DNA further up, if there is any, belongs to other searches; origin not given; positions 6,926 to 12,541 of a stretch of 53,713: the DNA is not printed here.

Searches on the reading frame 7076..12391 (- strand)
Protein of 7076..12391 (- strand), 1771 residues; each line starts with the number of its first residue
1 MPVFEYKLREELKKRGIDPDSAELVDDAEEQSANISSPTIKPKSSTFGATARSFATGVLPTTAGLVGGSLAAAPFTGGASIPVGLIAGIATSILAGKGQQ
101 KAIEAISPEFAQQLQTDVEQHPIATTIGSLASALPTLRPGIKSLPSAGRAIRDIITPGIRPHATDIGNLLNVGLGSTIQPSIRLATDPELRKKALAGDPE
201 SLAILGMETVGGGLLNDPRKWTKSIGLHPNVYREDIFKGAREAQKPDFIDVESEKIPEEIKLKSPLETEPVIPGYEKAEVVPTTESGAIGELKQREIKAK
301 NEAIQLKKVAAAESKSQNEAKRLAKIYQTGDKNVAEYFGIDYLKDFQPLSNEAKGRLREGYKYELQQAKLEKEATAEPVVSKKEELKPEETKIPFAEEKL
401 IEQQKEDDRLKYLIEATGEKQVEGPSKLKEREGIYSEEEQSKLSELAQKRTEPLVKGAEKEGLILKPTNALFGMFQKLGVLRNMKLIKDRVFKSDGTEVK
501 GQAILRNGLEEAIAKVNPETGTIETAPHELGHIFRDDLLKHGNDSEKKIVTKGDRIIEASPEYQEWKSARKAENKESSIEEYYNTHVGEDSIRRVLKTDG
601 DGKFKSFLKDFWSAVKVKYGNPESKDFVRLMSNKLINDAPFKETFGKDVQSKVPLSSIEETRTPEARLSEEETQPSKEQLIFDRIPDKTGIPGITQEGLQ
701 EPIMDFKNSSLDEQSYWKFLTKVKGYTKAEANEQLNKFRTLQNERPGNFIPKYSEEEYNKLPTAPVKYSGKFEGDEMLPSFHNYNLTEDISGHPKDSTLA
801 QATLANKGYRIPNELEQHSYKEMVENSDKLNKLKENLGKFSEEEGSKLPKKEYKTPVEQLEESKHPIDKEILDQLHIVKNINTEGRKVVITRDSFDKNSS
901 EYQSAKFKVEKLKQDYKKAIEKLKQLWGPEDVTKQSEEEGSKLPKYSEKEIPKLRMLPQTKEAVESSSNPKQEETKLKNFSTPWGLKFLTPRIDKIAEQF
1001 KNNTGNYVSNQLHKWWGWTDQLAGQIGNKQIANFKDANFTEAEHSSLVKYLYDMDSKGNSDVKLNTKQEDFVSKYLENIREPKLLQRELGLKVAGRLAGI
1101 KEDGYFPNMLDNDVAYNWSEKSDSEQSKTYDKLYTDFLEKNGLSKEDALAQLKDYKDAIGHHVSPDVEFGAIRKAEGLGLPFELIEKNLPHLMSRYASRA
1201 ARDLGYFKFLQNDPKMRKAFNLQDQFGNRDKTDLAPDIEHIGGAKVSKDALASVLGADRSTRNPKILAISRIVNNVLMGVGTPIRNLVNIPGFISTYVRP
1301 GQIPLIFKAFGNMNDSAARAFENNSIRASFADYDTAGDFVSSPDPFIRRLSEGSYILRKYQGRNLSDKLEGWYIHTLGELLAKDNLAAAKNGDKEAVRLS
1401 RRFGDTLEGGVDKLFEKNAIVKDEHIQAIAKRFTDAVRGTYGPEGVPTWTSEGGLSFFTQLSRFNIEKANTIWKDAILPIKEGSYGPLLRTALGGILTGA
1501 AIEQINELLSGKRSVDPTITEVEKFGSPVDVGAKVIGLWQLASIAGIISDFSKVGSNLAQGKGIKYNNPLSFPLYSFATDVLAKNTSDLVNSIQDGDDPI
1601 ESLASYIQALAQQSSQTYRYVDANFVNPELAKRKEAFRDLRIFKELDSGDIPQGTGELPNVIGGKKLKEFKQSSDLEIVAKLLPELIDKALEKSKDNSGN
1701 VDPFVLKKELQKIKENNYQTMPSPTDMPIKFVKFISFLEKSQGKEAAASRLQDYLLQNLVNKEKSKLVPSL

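Call 8: search_protein_families(library=pfam, proteins=[window:7076-12391:-], max_evalue=0.01)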
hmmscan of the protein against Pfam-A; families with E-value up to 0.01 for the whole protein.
window:7076-12391:- (1771 aa): 0 families

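Call 69: search_solved_structures(query=window:7076-12388:-, max_evalue=1)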
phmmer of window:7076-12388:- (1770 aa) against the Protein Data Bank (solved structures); distinct sequences matched with E-value up to 1: 4.
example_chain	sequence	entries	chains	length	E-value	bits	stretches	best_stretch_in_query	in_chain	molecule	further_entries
8w97_A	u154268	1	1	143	0.25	11.9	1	827-884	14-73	De novo design protein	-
6hiv_AI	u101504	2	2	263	0.51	10.8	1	387-447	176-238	bL9m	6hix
1mk4_A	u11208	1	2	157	0.54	10.8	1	1006-1059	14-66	Hypothetical protein yqjY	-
6yxx_AI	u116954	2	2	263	0.64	10.5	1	387-446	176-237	RIBOSOMAL_L9 domain-containing protein | bL9m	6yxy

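Call 70: search_protein_families(library=phrogs, proteins=[window:7076-12391:-], max_evalue=0.01)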
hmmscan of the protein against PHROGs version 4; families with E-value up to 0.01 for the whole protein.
window:7076-12391:- (1771 aa): 0 families
